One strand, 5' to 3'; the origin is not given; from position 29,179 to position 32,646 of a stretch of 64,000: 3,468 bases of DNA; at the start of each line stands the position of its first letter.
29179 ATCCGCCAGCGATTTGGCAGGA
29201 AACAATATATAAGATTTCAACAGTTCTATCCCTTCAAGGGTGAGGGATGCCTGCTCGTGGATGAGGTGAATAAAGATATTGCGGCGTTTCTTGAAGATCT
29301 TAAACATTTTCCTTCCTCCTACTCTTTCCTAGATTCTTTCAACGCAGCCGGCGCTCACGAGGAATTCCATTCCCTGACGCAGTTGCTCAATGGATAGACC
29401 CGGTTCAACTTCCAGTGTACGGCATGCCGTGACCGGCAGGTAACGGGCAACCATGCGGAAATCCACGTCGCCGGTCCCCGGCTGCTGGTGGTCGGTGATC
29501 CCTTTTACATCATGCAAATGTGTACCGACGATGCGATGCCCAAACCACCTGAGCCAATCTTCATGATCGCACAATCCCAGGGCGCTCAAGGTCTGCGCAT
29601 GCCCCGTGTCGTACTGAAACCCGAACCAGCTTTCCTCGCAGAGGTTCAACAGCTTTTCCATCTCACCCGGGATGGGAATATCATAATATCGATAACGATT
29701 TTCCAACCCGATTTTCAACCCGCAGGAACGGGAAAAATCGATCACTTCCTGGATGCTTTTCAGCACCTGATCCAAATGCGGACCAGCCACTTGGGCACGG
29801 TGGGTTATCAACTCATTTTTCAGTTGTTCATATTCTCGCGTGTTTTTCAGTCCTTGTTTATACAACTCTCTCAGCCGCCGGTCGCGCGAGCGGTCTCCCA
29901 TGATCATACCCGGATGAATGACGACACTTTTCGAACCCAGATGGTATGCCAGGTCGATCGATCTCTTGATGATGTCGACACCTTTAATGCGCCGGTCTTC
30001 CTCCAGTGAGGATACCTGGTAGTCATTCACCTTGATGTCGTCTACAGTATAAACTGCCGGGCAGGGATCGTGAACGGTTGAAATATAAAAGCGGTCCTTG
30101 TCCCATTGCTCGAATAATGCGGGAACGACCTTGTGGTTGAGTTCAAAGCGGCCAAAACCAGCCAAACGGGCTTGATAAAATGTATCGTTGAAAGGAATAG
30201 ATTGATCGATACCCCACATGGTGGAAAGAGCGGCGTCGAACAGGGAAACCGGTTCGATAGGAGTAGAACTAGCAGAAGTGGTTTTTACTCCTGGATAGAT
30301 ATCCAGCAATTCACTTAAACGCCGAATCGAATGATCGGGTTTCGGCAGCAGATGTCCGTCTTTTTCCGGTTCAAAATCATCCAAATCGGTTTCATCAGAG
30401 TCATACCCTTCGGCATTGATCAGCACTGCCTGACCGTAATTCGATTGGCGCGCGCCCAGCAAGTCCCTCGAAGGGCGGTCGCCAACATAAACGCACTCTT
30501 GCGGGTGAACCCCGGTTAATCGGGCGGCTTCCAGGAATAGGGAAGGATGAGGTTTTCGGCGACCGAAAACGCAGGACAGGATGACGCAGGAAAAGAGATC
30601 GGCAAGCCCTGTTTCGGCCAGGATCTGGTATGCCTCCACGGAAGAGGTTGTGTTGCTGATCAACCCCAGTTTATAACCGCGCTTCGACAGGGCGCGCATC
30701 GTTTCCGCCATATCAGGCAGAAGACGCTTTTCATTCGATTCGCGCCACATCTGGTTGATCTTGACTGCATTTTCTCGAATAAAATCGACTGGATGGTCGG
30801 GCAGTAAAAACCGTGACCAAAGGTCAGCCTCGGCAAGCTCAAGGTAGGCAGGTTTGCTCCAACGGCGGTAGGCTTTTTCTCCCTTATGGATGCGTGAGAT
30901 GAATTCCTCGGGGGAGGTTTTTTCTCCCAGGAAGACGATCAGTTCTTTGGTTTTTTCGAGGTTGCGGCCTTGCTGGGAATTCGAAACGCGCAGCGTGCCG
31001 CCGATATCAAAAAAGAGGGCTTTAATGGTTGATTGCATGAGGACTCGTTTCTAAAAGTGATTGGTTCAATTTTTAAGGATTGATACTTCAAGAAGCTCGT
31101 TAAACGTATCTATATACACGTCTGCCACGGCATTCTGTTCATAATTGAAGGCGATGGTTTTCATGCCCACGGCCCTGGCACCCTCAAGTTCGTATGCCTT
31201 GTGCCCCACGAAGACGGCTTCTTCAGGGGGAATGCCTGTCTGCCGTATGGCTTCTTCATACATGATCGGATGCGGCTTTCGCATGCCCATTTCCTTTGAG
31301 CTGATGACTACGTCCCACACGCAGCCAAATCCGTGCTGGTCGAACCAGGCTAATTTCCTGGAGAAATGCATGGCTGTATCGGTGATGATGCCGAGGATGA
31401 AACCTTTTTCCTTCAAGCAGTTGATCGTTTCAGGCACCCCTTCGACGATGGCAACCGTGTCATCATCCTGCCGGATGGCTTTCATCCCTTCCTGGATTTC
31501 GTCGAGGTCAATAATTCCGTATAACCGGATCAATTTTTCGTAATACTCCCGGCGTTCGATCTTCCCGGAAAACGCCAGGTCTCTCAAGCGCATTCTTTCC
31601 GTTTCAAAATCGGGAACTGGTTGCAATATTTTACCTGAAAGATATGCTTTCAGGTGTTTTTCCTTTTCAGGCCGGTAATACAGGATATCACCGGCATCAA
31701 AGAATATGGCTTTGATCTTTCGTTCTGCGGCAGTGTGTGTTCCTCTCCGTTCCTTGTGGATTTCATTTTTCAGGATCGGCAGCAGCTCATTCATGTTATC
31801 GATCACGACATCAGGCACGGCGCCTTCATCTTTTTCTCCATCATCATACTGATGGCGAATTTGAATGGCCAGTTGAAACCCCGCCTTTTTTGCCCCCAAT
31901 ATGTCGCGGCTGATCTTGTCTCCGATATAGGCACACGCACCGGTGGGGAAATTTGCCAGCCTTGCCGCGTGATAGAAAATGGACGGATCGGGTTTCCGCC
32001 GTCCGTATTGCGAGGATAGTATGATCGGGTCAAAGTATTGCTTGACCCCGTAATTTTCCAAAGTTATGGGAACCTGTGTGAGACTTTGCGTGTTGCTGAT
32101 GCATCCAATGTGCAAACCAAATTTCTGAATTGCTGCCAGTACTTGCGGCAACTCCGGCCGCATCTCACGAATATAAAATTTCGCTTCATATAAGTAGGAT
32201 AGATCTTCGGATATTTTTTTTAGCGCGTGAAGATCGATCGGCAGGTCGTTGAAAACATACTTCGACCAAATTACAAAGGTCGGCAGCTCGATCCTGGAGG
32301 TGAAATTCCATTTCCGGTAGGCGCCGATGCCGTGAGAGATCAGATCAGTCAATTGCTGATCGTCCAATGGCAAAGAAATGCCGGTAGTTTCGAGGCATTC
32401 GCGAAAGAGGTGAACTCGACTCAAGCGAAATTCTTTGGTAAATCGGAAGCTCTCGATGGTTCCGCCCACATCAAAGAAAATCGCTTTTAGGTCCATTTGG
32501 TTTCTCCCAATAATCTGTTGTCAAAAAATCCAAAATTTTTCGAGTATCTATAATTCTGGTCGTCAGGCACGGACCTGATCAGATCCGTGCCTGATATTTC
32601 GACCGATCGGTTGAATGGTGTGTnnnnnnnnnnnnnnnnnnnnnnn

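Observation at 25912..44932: About 19 kb co-directional kinase / phosphomutase / HAD / TIM-barrel / Afu-like ABC / PiT locus: candidate undescribed phospho-(acid)sugar system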

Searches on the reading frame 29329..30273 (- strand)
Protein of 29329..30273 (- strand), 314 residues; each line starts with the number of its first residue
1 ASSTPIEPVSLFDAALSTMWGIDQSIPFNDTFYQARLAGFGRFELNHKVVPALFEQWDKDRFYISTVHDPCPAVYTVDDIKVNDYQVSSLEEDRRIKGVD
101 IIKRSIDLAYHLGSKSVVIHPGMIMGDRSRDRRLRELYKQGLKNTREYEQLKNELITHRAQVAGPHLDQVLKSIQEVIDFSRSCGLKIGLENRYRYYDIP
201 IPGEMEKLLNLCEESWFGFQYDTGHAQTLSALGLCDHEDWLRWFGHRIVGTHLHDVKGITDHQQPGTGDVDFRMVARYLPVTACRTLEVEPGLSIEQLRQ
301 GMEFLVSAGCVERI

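Call 49: search_solved_structures(query=A3, max_evalue=0.01)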
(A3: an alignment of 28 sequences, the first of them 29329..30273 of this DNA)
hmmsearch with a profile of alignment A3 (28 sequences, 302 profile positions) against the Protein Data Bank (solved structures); distinct sequences matched with E-value up to 0.01: 14.
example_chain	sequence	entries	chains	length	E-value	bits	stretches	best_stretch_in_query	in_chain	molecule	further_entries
3wqo_A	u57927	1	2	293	3.8e-19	71.8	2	157-289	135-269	Uncharacterized protein MJ1311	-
3cqh_A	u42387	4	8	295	3e-07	32.7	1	22-110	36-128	L-ribulose-5-phosphate 3-epimerase ulaE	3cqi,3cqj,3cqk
5zhz_A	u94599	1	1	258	4.6e-07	32.2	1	77-126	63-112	Probable endonuclease 4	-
3cny_A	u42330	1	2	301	1.1e-05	27.7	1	152-250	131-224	Inositol catabolism protein IolE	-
2zvr_A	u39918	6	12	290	1.2e-05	27.5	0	158-271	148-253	Uncharacterized protein TM_0416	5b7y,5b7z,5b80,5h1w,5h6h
7vpf_A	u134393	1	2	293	1.4e-05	27.3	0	158-247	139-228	Xylose isomerase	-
8z1i_A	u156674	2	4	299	5.5e-05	25.3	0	151-215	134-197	Art22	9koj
8xix_A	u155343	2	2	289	6.1e-05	25.2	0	161-269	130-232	D-tagatose 3-epimerase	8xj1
8xiv_A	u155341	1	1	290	6.1e-05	25.2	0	161-269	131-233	D-tagatose 3-epimerase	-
8edd_A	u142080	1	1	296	0.0014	20.7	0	86-113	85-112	Probable endonuclease 4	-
8axy_A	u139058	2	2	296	0.0014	20.7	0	86-113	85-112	Probable endonuclease 4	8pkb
3ayt_A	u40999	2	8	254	0.0018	20.4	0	162-262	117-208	Putative uncharacterized protein TTHB071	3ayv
6n98_A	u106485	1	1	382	0.0018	20.3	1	73-122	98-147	Xylose isomerase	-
3lmz_A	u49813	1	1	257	0.0028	19.7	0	204-273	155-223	Putative sugar isomerase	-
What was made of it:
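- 29329..31038 (-): HAD (aa 1-250) fused to an AP_endonuc_2 TIM barrel (aa about 256-569). The TIM-domain profile matches MJ1311 at 3.8e-19, then UlaE, Endo IV, IolE and TM0416 (call 49).
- The TIM-domain profile also touches IolE and TM0416 (call 49).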

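Call 53: search_protein_families(library=ncbifam, proteins=[window:29329-30273:-], max_evalue=1)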
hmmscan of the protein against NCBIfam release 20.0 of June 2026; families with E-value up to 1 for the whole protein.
window:29329-30273:- (314 aa): 4 families
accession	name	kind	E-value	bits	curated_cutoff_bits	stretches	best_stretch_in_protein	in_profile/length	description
NF041277.1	coba_remo_CbiR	equivalog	2.4e-05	24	105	1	84-279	69-221/249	cobamide remodeling phosphodiesterase CbiR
TIGR04379.1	myo_inos_iolE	equivalog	0.00013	21.6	290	1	155-257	116-213/290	myo-inosose-2 dehydratase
NF009688.0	PRK13209.1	subfamily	0.085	11.8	317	0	85-148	84-146/286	L-ribulose-5-phosphate 3-epimerase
NF002198.0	PRK01060.1-3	equivalog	0.17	11.5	244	0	87-133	65-111/253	deoxyribonuclease IV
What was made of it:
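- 29329..31038 (-): The best NCBIfam hit is the CbiR phosphodiesterase at 2.4e-5, below cutoff (call 53).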

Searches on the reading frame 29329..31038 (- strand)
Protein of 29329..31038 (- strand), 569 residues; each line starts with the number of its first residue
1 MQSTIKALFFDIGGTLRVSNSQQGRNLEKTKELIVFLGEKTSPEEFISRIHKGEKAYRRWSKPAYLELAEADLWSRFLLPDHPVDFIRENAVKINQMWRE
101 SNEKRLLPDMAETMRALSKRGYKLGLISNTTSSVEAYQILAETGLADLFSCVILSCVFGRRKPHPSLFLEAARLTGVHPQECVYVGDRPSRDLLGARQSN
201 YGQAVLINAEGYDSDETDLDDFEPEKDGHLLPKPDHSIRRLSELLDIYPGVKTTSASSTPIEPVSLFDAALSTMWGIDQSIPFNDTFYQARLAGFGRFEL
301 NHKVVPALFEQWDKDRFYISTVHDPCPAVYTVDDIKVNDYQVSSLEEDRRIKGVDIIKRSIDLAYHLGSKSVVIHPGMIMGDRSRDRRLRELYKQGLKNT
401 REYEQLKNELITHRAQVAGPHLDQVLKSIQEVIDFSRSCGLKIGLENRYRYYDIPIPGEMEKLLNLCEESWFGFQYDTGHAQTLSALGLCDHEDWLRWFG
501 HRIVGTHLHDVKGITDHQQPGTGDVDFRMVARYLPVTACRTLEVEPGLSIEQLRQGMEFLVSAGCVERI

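Call 3: search_protein_families(library=pfam, proteins=[window:29329-31038:-], max_evalue=0.01)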
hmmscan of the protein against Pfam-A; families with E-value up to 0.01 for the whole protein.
window:29329-31038:- (569 aa): 4 families
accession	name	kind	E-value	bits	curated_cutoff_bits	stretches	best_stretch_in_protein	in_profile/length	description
PF00702.32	Hydrolase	-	1.1e-23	85.1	26.4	1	5-199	1-190/191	haloacid dehalogenase-like hydrolase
PF01261.30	AP_endonuc_2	-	1.3e-19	71.4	31.1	1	340-560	53-246/249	Xylose isomerase-like TIM barrel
PF13419.12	HAD_2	-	1e-17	65.3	23.8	1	95-200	66-172/178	Haloacid dehalogenase-like hydrolase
PF13242.12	Hydrolase_like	-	8e-09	35.7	22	1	160-222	2-63/75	HAD-hyrolase-like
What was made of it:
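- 29329..31038 (-): Pfam (call 3).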

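Call 5: search_protein_families(library=ncbifam, proteins=[window:29329-31038:-], max_evalue=0.01)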
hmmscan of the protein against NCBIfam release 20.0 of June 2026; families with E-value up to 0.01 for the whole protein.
window:29329-31038:- (569 aa): 35 families (the best 25 are shown)
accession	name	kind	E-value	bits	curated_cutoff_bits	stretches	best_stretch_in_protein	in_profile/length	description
TIGR02253.1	CTE7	subfamily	5e-31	108.2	169.75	1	5-244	2-220/221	TIGR02253 family HAD-type hydrolase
TIGR02252.1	DREG-2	subfamily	6.1e-19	68.6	155.2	1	88-198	88-196/203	HAD hydrolase, REG-2-like, family IA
TIGR01449.2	PGP_bact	equivalog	8.3e-15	54.9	180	1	100-216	78-192/213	phosphoglycolate phosphatase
NF009695.0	PRK13222.1-2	equivalog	1e-13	51.3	225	1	101-213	90-198/226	phosphoglycolate phosphatase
TIGR02254.1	YjjG_YfnB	equivalog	1e-12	48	159.9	1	91-211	81-200/223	YjjG family noncanonical pyrimidine nucleotidase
TIGR02247.1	HAD-1A3-hyp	subfamily_domain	1.6e-12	47.7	125.4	1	4-187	1-177/211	epoxide hydrolase N-terminal domain-like phosphatase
TIGR02009.1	PGMB-YQAB-SF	subfamily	1.7e-12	47.9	153.35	1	96-187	81-168/186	beta-phosphoglucomutase family hydrolase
NF053830.1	RUBPPhHalo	equivalog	7.7e-12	45.3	330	1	102-247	100-233/234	ribulose-1,5-bisphosphate 5-phosphatase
TIGR01990.1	bPGM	equivalog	9.2e-11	42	189.4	1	95-187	79-168/187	beta-phosphoglucomutase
TIGR01549.1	HAD-SF-IA-v1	subfamily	2.8e-10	40.8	23.3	1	95-198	52-147/149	HAD-IA family hydrolase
TIGR01454.1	AHBA_synth_RP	hypoth_equivalog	3.3e-10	39.9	246.65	1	97-214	67-182/205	AHBA synthesis associated protein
NF009697.0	PRK13222.1-4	equivalog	3.9e-10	39.4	327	1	104-200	93-186/232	phosphoglycolate phosphatase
NF008087.0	PRK10826.1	equivalog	4.6e-10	39.5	191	1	102-208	89-192/222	hexitol phosphatase HxpB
NF009694.0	PRK13222.1-1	equivalog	6.3e-10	38.8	415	1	104-199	110-203/252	phosphoglycolate phosphatase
NF009804.0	PRK13288.1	equivalog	6.4e-10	38.8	218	1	108-202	85-177/215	pyrophosphatase PpaX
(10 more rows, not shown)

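Call 23: search_solved_structures(query=window:29329-31038:-, max_evalue=0.1)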
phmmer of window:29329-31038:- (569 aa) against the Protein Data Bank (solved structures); distinct sequences matched with E-value up to 0.1: 68 (the best 60 are shown).
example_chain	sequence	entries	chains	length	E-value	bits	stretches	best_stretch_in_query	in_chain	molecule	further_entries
6q7q_A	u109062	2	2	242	2e-13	52.8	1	5-222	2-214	OE1.3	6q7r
6q7p_A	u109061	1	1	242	2.2e-13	52.7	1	5-222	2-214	OE1.2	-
3u26_A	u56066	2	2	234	3e-13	52.2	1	5-222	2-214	PF00702 domain protein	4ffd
6q7n_A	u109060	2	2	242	3.4e-13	52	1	5-222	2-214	BH32 | OE1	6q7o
1x42_A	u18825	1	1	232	1.2e-12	50.2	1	5-222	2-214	hypothetical protein PH0459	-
6z1k_A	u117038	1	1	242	1.9e-12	49.5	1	5-222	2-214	BH32.6 protein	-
7o1d_A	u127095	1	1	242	1.6e-11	46.6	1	5-222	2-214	BH32.7 protein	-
8bp1_A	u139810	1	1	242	1.7e-11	46.4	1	5-222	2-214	BHMeHis1.0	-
4ygq_A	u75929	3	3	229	4.5e-11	45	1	99-211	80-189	Hydrolase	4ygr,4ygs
2hoq_A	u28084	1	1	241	1.4e-10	43.4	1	105-199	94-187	Putative HAD-hydrolase PH1655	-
3vay_A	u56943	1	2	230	2.5e-10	42.6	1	102-223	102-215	HAD-superfamily hydrolase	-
9ful_A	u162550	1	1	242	4.4e-10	41.8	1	5-222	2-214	Chain A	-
9fug_A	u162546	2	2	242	7.6e-10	41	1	42-222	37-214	SNAr1.3 (K39A) | Chain A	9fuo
3wqo_A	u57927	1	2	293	2.5e-09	39.3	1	421-532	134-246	Uncharacterized protein MJ1311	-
8bp0_A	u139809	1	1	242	3.3e-09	38.9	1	105-223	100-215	BHMeHis1.8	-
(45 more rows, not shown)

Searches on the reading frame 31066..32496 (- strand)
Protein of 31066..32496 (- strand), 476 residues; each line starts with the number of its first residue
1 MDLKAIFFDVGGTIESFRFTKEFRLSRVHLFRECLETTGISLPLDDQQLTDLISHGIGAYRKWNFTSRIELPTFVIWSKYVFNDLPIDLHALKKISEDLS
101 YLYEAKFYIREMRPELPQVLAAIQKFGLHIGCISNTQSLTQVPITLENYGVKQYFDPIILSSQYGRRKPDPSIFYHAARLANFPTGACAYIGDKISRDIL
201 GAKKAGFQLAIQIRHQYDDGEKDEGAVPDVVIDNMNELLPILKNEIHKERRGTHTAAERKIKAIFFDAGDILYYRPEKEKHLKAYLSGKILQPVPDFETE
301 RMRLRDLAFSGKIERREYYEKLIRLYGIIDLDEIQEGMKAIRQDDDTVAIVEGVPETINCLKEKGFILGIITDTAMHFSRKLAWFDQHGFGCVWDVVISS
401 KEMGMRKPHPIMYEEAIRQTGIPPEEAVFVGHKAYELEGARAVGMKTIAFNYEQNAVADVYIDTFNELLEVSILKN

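Call 3: search_protein_families(library=pfam, proteins=[window:31066-32496:-], max_evalue=0.01)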
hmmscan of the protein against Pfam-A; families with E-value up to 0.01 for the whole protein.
window:31066-32496:- (476 aa): 3 families
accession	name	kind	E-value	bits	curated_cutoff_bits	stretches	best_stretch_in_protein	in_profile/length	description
PF00702.32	Hydrolase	-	1.8e-36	126.7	26.4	2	4-206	2-191/191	haloacid dehalogenase-like hydrolase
PF13419.12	HAD_2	-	9.6e-35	120.7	23.8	2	316-449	46-177/178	Haloacid dehalogenase-like hydrolase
PF13242.12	Hydrolase_like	-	2.6e-17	63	22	2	166-238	2-75/75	HAD-hyrolase-like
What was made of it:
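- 31066..32496 (-): Double HAD protein (476 aa). The N-domain motif I is FFDVGGT. The C-domain has FFDAGDI and VGH in place of the motif IV GD. Pfam shows two HAD stretches (call 3).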

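Call 5: search_protein_families(library=ncbifam, proteins=[window:31066-32496:-], max_evalue=0.01)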
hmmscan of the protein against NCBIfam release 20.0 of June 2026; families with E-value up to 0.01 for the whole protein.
window:31066-32496:- (476 aa): 47 families (the best 25 are shown)
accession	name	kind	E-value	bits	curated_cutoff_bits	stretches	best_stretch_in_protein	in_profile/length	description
TIGR02253.1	CTE7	subfamily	4.2e-54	183.7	169.75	2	3-239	2-221/221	TIGR02253 family HAD-type hydrolase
TIGR02252.1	DREG-2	subfamily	3.7e-34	118.3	155.2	2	70-208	61-200/203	HAD hydrolase, REG-2-like, family IA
NF009695.0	PRK13222.1-2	equivalog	4.4e-30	104.8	225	2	92-244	74-224/226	phosphoglycolate phosphatase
NF053830.1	RUBPPhHalo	equivalog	2.5e-27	96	330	2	347-470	101-232/234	ribulose-1,5-bisphosphate 5-phosphatase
TIGR01449.2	PGP_bact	equivalog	2.7e-27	95.7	180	2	112-242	86-213/213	phosphoglycolate phosphatase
TIGR01454.1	AHBA_synth_RP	hypoth_equivalog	2.1e-25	89.6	246.65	2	343-460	69-184/205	AHBA synthesis associated protein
NF009804.0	PRK13288.1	equivalog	8.9e-25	87.4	218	2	342-453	75-184/215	pyrophosphatase PpaX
TIGR02254.1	YjjG_YfnB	equivalog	9.3e-24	84.1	159.9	2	117-241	103-222/223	YjjG family noncanonical pyrimidine nucleotidase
NF009698.0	PRK13223.1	equivalog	1.2e-23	83.6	466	2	102-241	92-228/272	phosphoglycolate phosphatase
TIGR02247.1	HAD-1A3-hyp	subfamily_domain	2.7e-23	82.8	125.4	2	261-460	2-205/211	epoxide hydrolase N-terminal domain-like phosphatase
NF006976.0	PRK09449.1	equivalog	1.4e-21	77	183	2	116-243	100-223/225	pyrimidine 5'-nucleotidase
TIGR01428.1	HAD_type_II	equivalog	4.2e-21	75.9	125.4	2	353-450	95-190/197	haloacid dehalogenase type II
NF009697.0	PRK13222.1-4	equivalog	9.7e-21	74.1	327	2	113-247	96-227/232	phosphoglycolate phosphatase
NF009694.0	PRK13222.1-1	equivalog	5.1e-20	71.8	415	2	113-243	113-240/252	phosphoglycolate phosphatase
TIGR01662.1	HAD-SF-IIIA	subfamily_domain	6.5e-20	71.7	44.6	2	329-450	5-138/141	HAD-IIIA family hydrolase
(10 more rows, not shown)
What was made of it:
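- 31066..32496 (-): TIGR02253 scores 183.7 bits summed over both domains (call 5).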
